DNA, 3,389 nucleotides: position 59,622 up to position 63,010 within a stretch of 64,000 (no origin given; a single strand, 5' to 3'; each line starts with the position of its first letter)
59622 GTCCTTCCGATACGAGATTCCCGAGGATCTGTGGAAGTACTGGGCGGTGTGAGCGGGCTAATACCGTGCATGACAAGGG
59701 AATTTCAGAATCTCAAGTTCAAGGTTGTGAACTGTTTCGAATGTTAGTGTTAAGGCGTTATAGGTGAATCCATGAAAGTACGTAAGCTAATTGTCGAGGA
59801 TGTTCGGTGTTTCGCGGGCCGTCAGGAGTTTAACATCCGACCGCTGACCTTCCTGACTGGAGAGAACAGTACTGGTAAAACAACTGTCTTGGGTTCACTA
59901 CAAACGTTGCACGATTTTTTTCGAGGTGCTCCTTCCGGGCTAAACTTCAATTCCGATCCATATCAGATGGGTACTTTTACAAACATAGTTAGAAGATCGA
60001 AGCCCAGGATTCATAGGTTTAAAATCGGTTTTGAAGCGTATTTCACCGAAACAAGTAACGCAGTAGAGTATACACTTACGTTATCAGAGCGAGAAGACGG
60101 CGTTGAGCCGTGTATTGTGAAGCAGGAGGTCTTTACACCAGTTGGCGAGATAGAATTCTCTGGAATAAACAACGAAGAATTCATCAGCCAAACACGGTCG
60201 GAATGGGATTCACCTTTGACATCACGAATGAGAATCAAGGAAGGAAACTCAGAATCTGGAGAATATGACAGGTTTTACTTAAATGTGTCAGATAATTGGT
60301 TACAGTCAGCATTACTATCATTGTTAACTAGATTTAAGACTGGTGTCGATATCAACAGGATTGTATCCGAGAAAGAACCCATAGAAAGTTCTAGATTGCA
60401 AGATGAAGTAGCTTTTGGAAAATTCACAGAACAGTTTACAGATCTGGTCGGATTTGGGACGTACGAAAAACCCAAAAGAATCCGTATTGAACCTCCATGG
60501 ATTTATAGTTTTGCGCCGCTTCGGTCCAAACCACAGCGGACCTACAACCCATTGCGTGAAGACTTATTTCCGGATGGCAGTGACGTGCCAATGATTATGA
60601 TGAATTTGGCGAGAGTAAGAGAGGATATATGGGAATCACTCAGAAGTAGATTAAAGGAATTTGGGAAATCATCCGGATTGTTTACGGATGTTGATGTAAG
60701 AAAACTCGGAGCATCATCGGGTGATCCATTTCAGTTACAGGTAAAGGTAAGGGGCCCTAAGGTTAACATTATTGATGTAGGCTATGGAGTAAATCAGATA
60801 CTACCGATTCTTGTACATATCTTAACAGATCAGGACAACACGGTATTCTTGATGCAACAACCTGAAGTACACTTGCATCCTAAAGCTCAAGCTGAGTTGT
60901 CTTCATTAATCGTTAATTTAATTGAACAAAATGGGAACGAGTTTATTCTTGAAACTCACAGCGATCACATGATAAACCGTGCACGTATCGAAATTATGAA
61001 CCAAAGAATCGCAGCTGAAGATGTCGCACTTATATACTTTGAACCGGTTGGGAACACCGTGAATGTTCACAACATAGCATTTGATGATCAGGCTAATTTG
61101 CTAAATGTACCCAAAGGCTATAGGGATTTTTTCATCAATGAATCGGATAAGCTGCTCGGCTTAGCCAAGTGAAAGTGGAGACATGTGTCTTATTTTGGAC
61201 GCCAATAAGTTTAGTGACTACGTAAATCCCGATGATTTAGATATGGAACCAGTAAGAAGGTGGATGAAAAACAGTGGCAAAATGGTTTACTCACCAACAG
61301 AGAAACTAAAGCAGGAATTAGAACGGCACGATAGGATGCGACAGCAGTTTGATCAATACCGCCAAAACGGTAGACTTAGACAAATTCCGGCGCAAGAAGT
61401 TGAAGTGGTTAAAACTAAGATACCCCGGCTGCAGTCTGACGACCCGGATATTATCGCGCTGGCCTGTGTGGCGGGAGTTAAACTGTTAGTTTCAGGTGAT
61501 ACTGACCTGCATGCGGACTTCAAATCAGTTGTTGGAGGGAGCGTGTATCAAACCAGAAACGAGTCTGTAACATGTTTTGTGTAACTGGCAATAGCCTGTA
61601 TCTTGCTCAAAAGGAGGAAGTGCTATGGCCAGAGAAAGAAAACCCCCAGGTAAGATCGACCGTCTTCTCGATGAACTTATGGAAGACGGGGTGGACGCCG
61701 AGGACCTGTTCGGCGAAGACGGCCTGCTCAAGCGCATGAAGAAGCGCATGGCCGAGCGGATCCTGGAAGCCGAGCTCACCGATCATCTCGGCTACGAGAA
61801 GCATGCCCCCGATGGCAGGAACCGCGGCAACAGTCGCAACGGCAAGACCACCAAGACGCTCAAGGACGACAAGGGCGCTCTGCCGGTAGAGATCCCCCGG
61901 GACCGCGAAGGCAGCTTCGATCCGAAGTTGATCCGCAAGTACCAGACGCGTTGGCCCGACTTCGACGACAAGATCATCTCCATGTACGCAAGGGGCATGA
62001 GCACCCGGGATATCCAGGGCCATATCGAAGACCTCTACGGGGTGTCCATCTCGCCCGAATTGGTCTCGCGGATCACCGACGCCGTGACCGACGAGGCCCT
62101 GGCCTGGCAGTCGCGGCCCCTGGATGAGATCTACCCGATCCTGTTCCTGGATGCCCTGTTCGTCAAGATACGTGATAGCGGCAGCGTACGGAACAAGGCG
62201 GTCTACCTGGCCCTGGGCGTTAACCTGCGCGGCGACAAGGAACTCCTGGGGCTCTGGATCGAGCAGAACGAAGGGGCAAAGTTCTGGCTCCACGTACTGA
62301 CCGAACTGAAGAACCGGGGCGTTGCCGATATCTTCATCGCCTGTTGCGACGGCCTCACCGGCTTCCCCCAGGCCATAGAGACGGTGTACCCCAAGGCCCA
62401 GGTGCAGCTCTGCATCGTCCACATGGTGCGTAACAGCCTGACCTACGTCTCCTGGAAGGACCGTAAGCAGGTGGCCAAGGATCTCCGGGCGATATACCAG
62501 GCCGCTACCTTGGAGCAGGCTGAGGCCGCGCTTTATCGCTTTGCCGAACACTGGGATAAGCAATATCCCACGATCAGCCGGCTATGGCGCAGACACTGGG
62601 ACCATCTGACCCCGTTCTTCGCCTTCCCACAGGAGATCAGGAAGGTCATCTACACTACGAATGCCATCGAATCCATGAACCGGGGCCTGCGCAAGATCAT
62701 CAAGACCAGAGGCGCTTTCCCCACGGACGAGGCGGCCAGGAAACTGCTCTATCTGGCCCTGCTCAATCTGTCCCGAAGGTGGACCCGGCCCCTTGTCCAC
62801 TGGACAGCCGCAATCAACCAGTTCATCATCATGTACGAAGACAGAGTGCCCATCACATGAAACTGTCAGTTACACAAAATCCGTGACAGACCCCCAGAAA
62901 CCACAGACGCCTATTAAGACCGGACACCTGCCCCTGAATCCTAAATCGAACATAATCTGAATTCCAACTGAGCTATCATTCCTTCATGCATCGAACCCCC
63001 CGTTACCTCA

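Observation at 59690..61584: Low-GC two-gene cassette: ABC-type AAA ATPase + stand-alone PIN-like protein (candidate undescribed defence/abortive-infection module)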

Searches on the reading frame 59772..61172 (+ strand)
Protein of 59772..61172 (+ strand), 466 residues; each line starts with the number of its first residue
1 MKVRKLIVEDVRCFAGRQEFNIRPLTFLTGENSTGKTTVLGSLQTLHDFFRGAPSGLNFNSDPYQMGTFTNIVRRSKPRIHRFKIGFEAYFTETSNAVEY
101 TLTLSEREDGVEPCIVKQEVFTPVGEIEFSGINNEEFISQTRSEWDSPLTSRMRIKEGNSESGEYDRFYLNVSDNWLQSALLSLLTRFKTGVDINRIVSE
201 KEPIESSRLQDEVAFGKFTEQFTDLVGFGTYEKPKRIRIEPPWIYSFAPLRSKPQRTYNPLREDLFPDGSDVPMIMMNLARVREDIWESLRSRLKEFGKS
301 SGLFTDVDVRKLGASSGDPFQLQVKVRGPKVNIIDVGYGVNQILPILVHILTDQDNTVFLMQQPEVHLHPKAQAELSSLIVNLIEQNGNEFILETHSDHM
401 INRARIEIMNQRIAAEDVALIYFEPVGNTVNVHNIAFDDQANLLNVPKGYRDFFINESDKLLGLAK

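Call 3: search_protein_families(library=pfam, proteins=[window:59772-61172:+], max_evalue=0.01)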
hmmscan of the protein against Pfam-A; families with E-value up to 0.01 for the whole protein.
window:59772-61172:+ (466 aa): 4 families
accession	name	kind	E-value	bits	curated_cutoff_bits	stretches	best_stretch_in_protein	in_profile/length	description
PF13304.12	AAA_21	-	7.6e-23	82.5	27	2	205-401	99-303/304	AAA domain, putative AbiEii toxin, Type IV TA system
PF13175.12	AAA_15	-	6.1e-20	72.6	32.1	2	308-401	273-374/374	AAA ATPase domain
PF13476.12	AAA_23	-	0.00026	22.1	27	1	5-103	1-80/201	AAA domain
PF16397.10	DUF5006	-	0.004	16.8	34.1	0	384-456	37-107/263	Domain of unknown function (DUF5006)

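Call 4: search_protein_families(library=padloc, proteins=[window:59772-61172:+], max_evalue=0.01)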
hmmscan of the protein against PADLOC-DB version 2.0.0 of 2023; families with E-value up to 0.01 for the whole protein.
window:59772-61172:+ (466 aa): 116 families (the best 25 are shown)
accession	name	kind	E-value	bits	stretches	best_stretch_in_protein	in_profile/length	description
PDLC03878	NsnB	-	2.2e-47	160.5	2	315-462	194-343/345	-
PDLC04707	PDC-M55A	-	7.2e-37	125.4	2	325-450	268-398/421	-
PDLC04148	HEC-03B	-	5.4e-26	89.6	1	294-450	276-433/458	-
PDLC02979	AriA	-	1.5e-21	75.6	2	313-401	278-373/373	-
PDLC02980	AriA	-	6.8e-21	73.5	1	25-402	1-304/304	-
PDLC04180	HEC-01A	-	4.6e-14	50.4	2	1-125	1-121/382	-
PDLC04179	HEC-01A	-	1.1e-12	45.8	1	263-403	271-407/459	-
PDLC04176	HEC-01A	-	1.7e-12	45.4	1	1-405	1-325/371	-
PDLC04391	PDC-M07A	-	3.7e-12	44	2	254-409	199-357/412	-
PDLC02358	Old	-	1.6e-10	38.5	2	353-413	282-341/578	Old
PDLC02335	AbiLi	-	2e-10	38.3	1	6-405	53-245/326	AbiLi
PDLC04178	HEC-01A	-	6.2e-10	36.7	1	4-123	10-120/399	-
PDLC04033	PD-T4-4_A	-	1.1e-09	36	1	354-409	324-378/460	-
PDLC04182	HEC-01A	-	1.1e-09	35.8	1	19-122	27-123/406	-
PDLC00090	GajA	-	1.6e-09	35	1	1-46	1-47/659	AAA ATPase domain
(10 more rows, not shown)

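Call 5: search_protein_families(library=ncbifam, proteins=[window:59772-61172:+], max_evalue=0.01)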
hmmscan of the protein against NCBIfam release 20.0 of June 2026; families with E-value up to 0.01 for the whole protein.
window:59772-61172:+ (466 aa): 4 families
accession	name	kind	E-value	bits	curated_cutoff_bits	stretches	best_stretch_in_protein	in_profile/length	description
NF041760.1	PtuA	equivalog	8.3e-06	25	500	1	2-46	51-95/524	retron Ec78 anti-phage system effector ATPase PtuA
NF047739.1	antiphage_MADS3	equivalog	2.2e-05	23.8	420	1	5-144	4-141/427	methylation-associated defense system AAA family ATPase MAD3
TIGR04435.1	restrict_AAA_1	hypoth_equivalog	0.00033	19.5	300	1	331-402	393-471/568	restriction system-associated AAA family ATPase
TIGR00611.2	recf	equivalog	0.0072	15.5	172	0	4-45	2-43/339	DNA replication/repair protein RecF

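Call 11: find_homologous_proteins(query=window:59772-61169:+, max_evalue=0.00001)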
Query window:59772-61169:+ (466 aa): 4166 proteins with E <= 0.00001 among 8000 candidates; the best 120 are listed.
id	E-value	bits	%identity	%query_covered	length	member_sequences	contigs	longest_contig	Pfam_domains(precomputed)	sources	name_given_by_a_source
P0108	2.3e-297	1004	95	100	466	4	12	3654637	PF13175.13,PF13304.13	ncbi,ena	-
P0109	1.6e-281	952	89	100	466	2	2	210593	PF13175.13,PF13476.13,PF13304.13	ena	-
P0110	1.8e-270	915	85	100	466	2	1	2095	PF13175.13,PF13476.13,PF13304.13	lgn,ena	-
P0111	4.3e-269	911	85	100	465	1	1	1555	PF13175.13,PF13304.13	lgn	-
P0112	5.5e-265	897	84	100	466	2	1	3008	PF13175.13,PF13304.13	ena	-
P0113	8.2e-261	884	82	100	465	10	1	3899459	PF13175.13,PF13304.13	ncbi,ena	-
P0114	2.0e-259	879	83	100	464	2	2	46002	PF13175.13,PF13476.13,PF13304.13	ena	-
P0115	8.1e-253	857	79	100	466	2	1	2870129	PF13175.13,PF13304.13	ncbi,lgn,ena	-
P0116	4.8e-221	753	72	100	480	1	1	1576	PF13175.13,PF13304.13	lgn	-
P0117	6.0e-155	535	57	100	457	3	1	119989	PF13175.13,PF13304.13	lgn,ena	-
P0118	2.8e-153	529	54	100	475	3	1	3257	PF13175.13,PF13476.13,PF13304.13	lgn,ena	-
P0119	2.9e-150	519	53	100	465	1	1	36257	PF13175.13,PF13476.13,PF13304.13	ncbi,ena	-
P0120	1.8e-149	517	54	100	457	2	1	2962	PF13175.13,PF13304.13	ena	-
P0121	3.1e-149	516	52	100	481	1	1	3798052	PF13175.13,PF13304.13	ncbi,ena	-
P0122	4.3e-149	515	53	100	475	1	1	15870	PF13175.13,PF13304.13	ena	-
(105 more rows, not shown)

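Call 53: search_solved_structures(query=window:59772-61169:+, max_evalue=0.01)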
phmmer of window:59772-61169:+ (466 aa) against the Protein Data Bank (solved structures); distinct sequences matched with E-value up to 0.01: 1.
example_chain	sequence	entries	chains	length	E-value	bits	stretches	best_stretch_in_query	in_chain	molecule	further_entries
6p74_A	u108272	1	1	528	0.0002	23.7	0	351-409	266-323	Putative ATP-dependent endonuclease of the OLD family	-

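Call 70: predict_structure(alignment_id=A5)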
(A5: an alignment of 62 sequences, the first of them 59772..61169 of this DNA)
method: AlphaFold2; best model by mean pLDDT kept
length: 466 residues; sequences in the alignment: 62
mean_pLDDT: 75.2   pTM: 0.80
mean pLDDT of the five models: 75.2, 72.9, 71.6, 66.8, 56.3
residues with pLDDT >= 90: 102; 70-90: 221; 50-70: 79; < 50: 64
segments of 3 or more residues with pLDDT < 50: 134-146, 190-203, 229-237, 251-269, 329-331
pLDDT, mean of each block of 10 residues (from residue 1): 90 89 94 87 87 68 78 72 90 85 83 86 88 49 47 76 80 79 60 42 61 79 70 46 72 37 37 72 85 89 79 57 65 57 79 80 70 88 90 89 94 95 87 93 89 76 61
secondary structure, 60 per line:
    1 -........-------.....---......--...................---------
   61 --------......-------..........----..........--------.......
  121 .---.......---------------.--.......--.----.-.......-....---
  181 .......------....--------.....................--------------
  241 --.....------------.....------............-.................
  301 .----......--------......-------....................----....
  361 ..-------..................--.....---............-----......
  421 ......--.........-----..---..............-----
elements in order: E2-9 E17-21 E25-30 H33-51 H69-74 E82-91 E96-105 E114-121 E125-131 E150-156 E166-172 H174-177 H181-187 H194-197 H206-226 E243-247 H260-264 H271-282 H284-301 E306-311 E320-325 H333-352 E357-362 H370-387 E390-394 H398-409 E418-426 E429-437 H448-461

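Call 73: fold_search(model_id=the predicted structure, library=pdb)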
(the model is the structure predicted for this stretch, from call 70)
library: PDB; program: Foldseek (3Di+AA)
matches with E <= 10: 682; with E <= 0.001: 188
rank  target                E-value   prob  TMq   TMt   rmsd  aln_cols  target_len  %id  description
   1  9n6b_B                1.6e-11  1.00  0.37  0.34  24.2       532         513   12  Structure of the retron IA complex with HNH nuclease in the "up" orientation (released 2025-04-23)
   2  5dac_A                5.0e-11  1.00  0.41  0.44  22.4       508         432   13  ATP-gamma-S bound Rad50 from Chaetomium thermophilum in complex with DNA (released 2016-03-02)
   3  6qj2_A                5.3e-11  1.00  0.39  0.50  13.8       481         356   12  Crystal structure of the C. thermophilum condensin Smc4 ATPase head in complex with the C-terminal domain of Brn1 (released 2019-07-03)
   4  5da9_A                1.6e-10  1.00  0.40  0.43  18.5       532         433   12  ATP-gamma-S bound Rad50 from Chaetomium thermophilum in complex with the Rad50-binding domain of Mre11 (released 2016-03-02)
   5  9n69_B                2.1e-10  1.00  0.38  0.35  24.4       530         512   12  Structure of the retron IA complex with HNH nuclease in the "down" orientation (released 2025-04-23)
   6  9n69_C                3.3e-10  1.00  0.37  0.38  26.8       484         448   11  Structure of the retron IA complex with HNH nuclease in the "down" orientation (released 2025-04-23)
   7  5da9_B                3.5e-10  1.00  0.40  0.46  18.3       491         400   13  ATP-gamma-S bound Rad50 from Chaetomium thermophilum in complex with the Rad50-binding domain of Mre11 (released 2016-03-02)
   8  9q9i_A                3.7e-10  1.00  0.40  0.40  26.5       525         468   12  Cryo-EM structure of human Mre11-Rad50-Nbs1 complex bound to DNA (released 2025-10-01)
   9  7qen_A                4.9e-10  1.00  0.37  0.37  26.8       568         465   10  S.c. Condensin core in DNA- and ATP-bound state (released 2022-06-15)
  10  7q2x_B                7.7e-10  1.00  0.38  0.44  20.4       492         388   11  Cryo-EM structure of clamped S.cerevisiae condensin-DNA complex (Form I) (released 2022-03-23)
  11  5xg3_B                1.0e-09  1.00  0.39  0.47  18.4       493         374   12  Crystal structure of the ATPgS-engaged Smc head domain with an extended coiled coil bound to the C-terminal domain of  (released 2017-06-07)
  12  9n69_D                1.2e-09  1.00  0.38  0.41  22.5       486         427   12  Structure of the retron IA complex with HNH nuclease in the "down" orientation (released 2025-04-23)
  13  9bi4_D                1.4e-09  1.00  0.39  0.40  26.0       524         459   13  cryo EM structure of dsDNA bound Mre11-Rad50 complex (released 2025-01-15)
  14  9q9m_A                1.5e-09  1.00  0.41  0.41  26.9       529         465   10  Cryo-EM structure of human Mre11-Rad50-Nbs1 (MRN) complex bound to DNA and telomeric factor TRF2 (released 2025-10-01)
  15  3qkt_A                1.7e-09  1.00  0.39  0.51  18.6       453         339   10  Rad50 ABC-ATPase with adjacent coiled-coil region in complex with AMP-PNP (released 2011-03-30)
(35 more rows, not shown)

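Call 75: search_protein_families(library=pfam, alignment_id=A5, max_evalue=1)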
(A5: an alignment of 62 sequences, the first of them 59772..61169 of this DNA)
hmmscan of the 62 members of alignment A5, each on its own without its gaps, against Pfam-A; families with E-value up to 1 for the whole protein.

A. member 1, window:59772-61169:+ (466 aa): 7 families
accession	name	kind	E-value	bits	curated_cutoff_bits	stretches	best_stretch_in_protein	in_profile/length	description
PF13304.12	AAA_21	-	7.6e-23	82.5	27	2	205-401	99-303/304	AAA domain, putative AbiEii toxin, Type IV TA system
PF13175.12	AAA_15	-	6.1e-20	72.6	32.1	2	308-401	273-374/374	AAA ATPase domain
PF13476.12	AAA_23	-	0.00026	22.1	27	1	5-103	1-80/201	AAA domain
PF16397.10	DUF5006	-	0.004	16.8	34.1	1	384-456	37-107/263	Domain of unknown function (DUF5006)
PF13555.12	AAA_29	-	0.015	15.5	27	1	13-46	11-45/61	P-loop containing region of AAA domain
PF02463.25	SMC_N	-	0.042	13.7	40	1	3-43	2-44/220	RecF/RecN/SMC N terminal domain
PF13191.12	AAA_16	-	0.23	12.4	32.6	1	24-46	25-48/167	AAA ATPase domain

B. families by the number of members that match (of 62 scanned): 19 families
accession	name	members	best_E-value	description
PF13304.12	AAA_21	62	7.6e-23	AAA domain, putative AbiEii toxin, Type IV TA system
PF13175.12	AAA_15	62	1.3e-22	AAA ATPase domain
PF13476.12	AAA_23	62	3e-07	AAA domain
PF02463.25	SMC_N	58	0.00075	RecF/RecN/SMC N terminal domain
PF13555.12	AAA_29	57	0.00037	P-loop containing region of AAA domain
PF13191.12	AAA_16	31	0.016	AAA ATPase domain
PF11398.14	DUF2813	20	0.0035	Protein of unknown function (DUF2813)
PF00005.33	ABC_tran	18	0.019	ABC transporter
PF16397.10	DUF5006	3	0.004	Domain of unknown function (DUF5006)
PF13514.12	AAA_27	3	0.075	AAA domain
PF13238.12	AAA_18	2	0.24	AAA domain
PF24769.1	At2g29880_C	1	0.0032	At2g29880 C-terminal domain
PF22095.1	BT_3535-like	1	0.084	BT_3535-like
PF14285.11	DUF4367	1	0.093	Domain of unknown function (DUF4367)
PF06866.16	DUF1256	1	0.13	Protein of unknown function (DUF1256)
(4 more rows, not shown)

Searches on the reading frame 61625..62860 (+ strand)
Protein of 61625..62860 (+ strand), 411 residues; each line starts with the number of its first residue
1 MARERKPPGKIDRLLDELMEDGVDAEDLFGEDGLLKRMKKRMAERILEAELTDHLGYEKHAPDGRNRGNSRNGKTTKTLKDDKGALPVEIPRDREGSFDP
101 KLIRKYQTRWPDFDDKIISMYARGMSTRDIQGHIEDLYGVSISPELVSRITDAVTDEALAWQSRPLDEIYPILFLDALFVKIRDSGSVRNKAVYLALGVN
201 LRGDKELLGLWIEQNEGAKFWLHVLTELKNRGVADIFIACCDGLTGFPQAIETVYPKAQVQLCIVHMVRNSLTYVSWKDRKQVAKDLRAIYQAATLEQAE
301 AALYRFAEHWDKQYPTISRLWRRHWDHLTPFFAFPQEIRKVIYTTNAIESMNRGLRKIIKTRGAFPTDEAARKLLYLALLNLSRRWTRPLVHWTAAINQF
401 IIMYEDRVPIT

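Call 3: search_protein_families(library=pfam, proteins=[window:61625-62860:+], max_evalue=0.01)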
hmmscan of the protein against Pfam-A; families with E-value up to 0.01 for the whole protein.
window:61625-62860:+ (411 aa): 3 families
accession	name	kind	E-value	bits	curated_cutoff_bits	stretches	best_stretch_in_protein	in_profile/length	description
PF00872.24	Transposase_mut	-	1.3e-128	429.5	21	1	22-387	13-377/379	Transposase, Mutator family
PF10551.15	MULE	-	5.3e-05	24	27.6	1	192-270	16-99/99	MULE transposase domain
PF01610.23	DDE_Tnp_ISL3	-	0.00022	21.6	23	1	211-361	30-177/240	Transposase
